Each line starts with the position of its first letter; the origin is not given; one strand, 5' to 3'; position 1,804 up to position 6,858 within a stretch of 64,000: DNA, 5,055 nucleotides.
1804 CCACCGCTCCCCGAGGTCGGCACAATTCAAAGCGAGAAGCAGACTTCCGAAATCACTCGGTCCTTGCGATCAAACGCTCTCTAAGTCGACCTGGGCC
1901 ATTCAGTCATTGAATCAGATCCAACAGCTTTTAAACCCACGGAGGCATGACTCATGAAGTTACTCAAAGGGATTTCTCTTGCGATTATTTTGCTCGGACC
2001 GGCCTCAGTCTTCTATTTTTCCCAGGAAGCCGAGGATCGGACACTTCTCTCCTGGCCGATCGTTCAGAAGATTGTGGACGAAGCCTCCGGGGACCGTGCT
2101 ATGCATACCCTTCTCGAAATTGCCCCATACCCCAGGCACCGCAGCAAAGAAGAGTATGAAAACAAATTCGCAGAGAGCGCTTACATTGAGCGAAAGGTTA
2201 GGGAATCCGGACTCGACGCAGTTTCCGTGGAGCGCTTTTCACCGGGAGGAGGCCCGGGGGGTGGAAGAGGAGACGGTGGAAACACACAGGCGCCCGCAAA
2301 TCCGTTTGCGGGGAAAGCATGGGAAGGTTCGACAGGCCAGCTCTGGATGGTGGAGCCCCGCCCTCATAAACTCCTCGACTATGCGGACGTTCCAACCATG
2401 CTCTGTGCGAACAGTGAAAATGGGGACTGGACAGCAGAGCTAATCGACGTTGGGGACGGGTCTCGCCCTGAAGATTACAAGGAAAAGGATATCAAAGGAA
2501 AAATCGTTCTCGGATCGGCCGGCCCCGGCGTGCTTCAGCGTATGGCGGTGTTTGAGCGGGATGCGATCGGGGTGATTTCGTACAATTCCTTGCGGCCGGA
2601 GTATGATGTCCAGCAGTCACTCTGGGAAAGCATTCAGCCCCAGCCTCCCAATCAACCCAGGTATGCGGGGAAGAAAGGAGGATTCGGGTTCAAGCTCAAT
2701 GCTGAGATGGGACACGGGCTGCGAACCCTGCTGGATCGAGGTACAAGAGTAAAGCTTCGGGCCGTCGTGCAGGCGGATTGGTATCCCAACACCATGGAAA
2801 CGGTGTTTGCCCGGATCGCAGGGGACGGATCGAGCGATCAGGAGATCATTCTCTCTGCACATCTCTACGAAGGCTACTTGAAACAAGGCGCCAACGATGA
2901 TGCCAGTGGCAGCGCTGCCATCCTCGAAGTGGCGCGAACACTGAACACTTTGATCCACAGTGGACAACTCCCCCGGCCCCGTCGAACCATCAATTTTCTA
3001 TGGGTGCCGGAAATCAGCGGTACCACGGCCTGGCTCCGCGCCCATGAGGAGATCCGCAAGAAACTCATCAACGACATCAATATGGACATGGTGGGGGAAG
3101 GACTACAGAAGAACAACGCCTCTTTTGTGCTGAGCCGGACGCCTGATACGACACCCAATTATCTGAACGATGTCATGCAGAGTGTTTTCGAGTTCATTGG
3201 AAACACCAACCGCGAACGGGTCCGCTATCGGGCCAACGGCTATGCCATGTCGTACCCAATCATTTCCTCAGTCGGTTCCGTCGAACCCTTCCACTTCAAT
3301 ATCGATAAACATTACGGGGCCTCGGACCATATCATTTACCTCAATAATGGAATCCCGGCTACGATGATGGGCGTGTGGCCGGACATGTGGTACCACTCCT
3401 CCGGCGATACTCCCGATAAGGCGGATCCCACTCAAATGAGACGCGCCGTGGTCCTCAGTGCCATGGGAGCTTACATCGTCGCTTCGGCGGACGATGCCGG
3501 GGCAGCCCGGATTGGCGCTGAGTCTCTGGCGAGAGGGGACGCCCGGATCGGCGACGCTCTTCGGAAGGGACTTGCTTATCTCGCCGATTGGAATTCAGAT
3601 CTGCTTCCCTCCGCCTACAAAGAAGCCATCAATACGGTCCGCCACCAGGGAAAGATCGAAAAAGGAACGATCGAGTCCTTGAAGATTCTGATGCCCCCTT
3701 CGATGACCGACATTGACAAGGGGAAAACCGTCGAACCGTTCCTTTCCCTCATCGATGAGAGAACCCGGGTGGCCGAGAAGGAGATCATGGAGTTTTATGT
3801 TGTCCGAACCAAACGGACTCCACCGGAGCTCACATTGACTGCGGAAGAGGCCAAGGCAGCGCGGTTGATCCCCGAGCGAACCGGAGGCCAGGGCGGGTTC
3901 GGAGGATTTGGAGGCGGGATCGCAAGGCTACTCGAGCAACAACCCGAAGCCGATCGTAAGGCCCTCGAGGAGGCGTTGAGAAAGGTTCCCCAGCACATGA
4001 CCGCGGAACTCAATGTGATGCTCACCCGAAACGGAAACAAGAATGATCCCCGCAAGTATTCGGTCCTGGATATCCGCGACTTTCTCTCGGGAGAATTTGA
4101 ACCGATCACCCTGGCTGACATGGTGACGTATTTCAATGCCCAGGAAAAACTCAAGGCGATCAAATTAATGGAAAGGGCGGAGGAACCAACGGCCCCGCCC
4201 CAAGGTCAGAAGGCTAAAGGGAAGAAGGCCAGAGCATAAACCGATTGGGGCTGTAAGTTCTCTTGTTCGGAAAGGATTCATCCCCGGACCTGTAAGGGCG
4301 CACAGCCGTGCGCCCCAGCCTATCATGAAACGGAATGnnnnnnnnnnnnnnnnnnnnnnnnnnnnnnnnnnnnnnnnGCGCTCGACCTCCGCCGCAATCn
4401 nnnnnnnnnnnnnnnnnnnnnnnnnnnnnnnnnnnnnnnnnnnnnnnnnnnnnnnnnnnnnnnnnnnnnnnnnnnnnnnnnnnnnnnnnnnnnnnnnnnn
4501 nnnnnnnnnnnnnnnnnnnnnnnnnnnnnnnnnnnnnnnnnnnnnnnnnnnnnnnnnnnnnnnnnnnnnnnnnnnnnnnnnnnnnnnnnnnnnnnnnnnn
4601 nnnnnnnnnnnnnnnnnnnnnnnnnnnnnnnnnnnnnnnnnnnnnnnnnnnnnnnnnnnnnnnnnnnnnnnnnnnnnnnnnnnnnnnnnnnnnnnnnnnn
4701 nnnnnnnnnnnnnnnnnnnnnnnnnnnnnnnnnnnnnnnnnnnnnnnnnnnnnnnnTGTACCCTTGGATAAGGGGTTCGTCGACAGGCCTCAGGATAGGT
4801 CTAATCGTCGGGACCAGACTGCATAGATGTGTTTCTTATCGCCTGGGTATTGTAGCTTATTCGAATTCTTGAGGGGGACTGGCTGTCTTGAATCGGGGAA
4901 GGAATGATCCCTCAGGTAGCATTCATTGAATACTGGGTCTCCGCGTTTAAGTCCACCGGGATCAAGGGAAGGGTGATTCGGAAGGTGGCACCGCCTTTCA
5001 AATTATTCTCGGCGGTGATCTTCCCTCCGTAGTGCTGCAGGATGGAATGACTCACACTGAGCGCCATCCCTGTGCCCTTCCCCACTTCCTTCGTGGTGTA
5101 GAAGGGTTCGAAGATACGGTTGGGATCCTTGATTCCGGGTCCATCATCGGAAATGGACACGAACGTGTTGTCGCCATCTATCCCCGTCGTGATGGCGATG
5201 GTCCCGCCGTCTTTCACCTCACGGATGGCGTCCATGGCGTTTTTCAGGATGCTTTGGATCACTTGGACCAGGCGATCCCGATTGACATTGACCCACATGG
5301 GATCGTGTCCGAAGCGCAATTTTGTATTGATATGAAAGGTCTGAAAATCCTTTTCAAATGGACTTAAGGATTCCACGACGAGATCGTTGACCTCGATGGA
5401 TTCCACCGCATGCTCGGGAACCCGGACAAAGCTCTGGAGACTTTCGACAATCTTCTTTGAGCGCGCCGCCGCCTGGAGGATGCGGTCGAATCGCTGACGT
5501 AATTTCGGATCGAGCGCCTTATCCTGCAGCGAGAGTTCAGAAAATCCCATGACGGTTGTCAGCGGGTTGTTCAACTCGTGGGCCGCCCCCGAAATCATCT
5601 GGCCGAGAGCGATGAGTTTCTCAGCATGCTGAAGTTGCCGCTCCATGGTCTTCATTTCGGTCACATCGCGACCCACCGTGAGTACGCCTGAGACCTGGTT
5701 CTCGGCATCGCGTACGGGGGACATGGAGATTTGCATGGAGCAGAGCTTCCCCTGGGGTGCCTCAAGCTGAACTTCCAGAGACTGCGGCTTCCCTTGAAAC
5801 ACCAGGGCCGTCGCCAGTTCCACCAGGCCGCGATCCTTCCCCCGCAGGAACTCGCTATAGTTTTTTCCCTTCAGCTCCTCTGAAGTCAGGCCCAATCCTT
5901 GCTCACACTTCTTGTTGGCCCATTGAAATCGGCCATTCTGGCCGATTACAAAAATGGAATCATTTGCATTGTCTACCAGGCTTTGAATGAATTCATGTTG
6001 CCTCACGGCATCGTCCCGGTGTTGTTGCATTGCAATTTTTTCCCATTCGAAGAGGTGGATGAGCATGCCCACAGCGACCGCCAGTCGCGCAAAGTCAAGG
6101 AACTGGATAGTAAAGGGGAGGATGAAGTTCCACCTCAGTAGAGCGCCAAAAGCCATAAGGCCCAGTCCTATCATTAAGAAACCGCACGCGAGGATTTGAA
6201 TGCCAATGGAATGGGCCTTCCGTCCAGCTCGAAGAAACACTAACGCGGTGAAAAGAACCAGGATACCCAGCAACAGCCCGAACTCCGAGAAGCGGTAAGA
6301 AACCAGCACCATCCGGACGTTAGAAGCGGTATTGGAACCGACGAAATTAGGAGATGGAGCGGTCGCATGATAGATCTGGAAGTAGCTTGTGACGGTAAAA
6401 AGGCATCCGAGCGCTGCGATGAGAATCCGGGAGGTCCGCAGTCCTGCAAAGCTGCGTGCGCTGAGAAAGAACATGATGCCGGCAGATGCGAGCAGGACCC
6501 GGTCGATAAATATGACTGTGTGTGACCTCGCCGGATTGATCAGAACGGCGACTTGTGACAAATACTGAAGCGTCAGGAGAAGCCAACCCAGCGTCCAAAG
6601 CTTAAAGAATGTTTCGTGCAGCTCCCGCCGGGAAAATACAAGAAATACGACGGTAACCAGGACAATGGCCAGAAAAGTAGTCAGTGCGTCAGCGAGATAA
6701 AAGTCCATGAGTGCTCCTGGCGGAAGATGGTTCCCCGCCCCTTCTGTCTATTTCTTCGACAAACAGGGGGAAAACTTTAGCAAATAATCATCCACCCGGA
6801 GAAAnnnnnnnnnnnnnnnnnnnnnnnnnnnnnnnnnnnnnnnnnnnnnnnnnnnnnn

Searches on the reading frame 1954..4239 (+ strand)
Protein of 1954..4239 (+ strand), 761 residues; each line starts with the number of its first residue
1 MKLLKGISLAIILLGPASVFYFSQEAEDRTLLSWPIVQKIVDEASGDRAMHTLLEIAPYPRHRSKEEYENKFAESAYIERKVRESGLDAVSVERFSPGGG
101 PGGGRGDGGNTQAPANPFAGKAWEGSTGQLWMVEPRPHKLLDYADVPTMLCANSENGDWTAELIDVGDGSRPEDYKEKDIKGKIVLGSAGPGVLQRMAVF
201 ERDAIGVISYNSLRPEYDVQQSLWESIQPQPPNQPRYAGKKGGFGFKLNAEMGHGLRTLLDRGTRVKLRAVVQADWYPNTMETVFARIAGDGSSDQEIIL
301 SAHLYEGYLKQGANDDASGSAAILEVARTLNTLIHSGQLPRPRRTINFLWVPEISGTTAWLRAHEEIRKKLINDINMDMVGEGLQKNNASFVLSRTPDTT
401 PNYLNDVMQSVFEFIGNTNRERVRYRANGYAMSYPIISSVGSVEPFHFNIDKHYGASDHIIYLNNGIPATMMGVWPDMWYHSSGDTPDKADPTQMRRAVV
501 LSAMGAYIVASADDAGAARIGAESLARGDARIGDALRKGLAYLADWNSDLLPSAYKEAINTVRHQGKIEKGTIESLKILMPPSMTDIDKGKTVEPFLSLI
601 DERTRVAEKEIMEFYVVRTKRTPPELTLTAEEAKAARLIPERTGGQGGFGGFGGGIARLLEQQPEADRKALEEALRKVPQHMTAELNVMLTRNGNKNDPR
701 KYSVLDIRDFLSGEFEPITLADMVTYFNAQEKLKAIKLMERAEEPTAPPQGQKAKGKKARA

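Call 5: search_protein_families(library=pfam, proteins=[window:1954-4239:+])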
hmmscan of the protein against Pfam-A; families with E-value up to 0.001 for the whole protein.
window:1954-4239:+ (761 aa): 2 families
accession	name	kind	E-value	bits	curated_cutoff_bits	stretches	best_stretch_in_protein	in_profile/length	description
PF04389.22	Peptidase_M28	-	2.7e-19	70.1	21.3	1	284-498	2-185/193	Peptidase family M28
PF16254.10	DUF4910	-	7.5e-07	28.7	26.6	1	287-401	60-162/247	Domain of unknown function (DUF4910)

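Call 6: search_protein_families(library=ncbifam, proteins=[window:1954-4239:+])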
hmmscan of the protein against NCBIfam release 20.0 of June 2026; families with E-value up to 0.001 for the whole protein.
window:1954-4239:+ (761 aa): 1 family
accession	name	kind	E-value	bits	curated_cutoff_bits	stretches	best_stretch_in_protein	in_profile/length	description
NF045908.1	AminopepLapALeg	equivalog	0.00016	20.6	600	0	290-342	199-250/396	aminopeptidase LapA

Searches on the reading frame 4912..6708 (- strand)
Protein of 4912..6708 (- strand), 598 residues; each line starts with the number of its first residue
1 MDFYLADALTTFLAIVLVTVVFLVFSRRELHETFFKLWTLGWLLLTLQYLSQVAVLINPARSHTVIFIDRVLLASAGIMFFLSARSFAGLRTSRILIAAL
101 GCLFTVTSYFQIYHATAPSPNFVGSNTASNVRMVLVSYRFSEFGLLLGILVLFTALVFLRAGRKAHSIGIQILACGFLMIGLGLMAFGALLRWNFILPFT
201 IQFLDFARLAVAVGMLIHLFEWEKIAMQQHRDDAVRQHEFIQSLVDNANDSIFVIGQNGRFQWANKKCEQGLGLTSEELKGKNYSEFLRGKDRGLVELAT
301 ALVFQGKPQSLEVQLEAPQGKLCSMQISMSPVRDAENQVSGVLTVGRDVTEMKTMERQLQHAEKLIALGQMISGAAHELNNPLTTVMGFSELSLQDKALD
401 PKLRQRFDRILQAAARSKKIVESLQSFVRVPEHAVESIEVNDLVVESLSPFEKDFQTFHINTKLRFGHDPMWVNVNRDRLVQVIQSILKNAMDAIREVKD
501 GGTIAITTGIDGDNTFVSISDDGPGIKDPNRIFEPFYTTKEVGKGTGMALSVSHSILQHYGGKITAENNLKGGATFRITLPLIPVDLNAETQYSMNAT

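Call 5: search_protein_families(library=pfam, proteins=[window:4912-6708:-])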
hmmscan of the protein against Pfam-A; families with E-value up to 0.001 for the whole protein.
window:4912-6708:- (598 aa): 9 families
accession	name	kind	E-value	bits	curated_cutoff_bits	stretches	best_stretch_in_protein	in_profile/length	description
PF02518.31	HATPase_c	-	5.3e-21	75.6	26.4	1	477-582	3-109/111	Histidine kinase-, DNA gyrase B-, and HSP90-like ATPase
PF08448.16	PAS_4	-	4e-17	62.9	23.1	1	245-352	1-108/110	PAS fold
PF00989.32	PAS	-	3.9e-14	53.1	22.6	1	240-349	2-113/113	PAS fold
PF00512.31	HisKA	-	3.4e-13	49.9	26.9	1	368-429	2-62/66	His Kinase A (phospho-acceptor) domain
PF13426.13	PAS_9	-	2.6e-12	47.4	27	1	249-351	1-103/103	PAS domain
PF08447.18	PAS_3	-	1.1e-05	26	25.6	1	264-343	4-86/89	PAS fold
PF14501.12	HATPase_c_5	-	2.5e-05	24.5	22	1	480-569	6-91/102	GHKL domain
PF13188.13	PAS_8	-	4.2e-05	23.7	21.8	1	239-289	1-48/65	PAS domain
PF24820.1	Diguanyl_cycl_sensor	-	0.00024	21.5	28.1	1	245-337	2-101/109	Diguanylate cyclase-like sensor domain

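Call 6: search_protein_families(library=ncbifam, proteins=[window:4912-6708:-])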
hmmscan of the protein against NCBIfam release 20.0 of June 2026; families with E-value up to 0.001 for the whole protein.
window:4912-6708:- (598 aa): 79 families (the best 25 are shown)
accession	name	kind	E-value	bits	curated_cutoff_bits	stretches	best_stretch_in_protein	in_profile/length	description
NF008468.0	PRK11360.1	equivalog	1.3e-64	218.7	646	1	238-584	267-610/616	two-component system sensor histidine kinase AtoS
NF052574.1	HisKinEspCMyxo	equivalog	1.5e-45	155.6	1200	1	225-590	270-645/785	serine histidine kinase EspC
NF046044.1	PnpS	equivalog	2.3e-43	148.7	400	1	226-581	42-390/390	two-component system histidine kinase PnpS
NF010411.0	PRK13837.1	equivalog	2.3e-42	145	647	1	314-584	396-677/828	two-component system VirA-like sensor kinase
NF052573.1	HisKinEspAMyxo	equivalog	4.8e-38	130.7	1400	1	244-593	259-622/755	serine histidine kinase EspA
NF041777.1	sens_FixL_Rhizob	equivalog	2.8e-37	128.5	850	1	351-583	245-482/485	sensor protein FixL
NF046020.1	HisKinCckABruc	equivalog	9.5e-37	126.3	1000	1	284-586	394-711/868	cell cycle histidine kinase CckA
NF033092.0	HK_WalK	equivalog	7.1e-36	123.9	725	1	238-582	257-594/594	cell wall metabolism sensor histidine kinase WalK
NF007688.0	PRK10364.1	equivalog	2.6e-35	122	479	1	352-583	224-452/460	two-component system sensor histidine kinase ZraS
NF046026.1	HisKinCckACaul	equivalog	4.4e-35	120.9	1000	1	281-585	226-535/678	cell cycle histidine kinase CckA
TIGR02966.1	phoR_proteo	equivalog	2.6e-32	112.1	334.2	1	237-579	4-332/333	phosphate regulon sensor histidine kinase PhoR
NF038348.1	T2SS_HK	subfamily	3e-32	111.8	450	2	408-582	402-573/574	histidine kinase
NF008302.0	PRK11091.1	equivalog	8.8e-31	106.8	838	1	224-592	140-515/779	aerobic respiration two-component sensor histidine kinase ArcB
NF047497.1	HK_LIC_12097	equivalog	2.3e-28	99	500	1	321-582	104-366/367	LIC_12097 family sensor histidine kinase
NF053867.1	SprKinKinDBac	equivalog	2.3e-28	98.9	775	1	354-582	272-497/500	sporulation kinase KinD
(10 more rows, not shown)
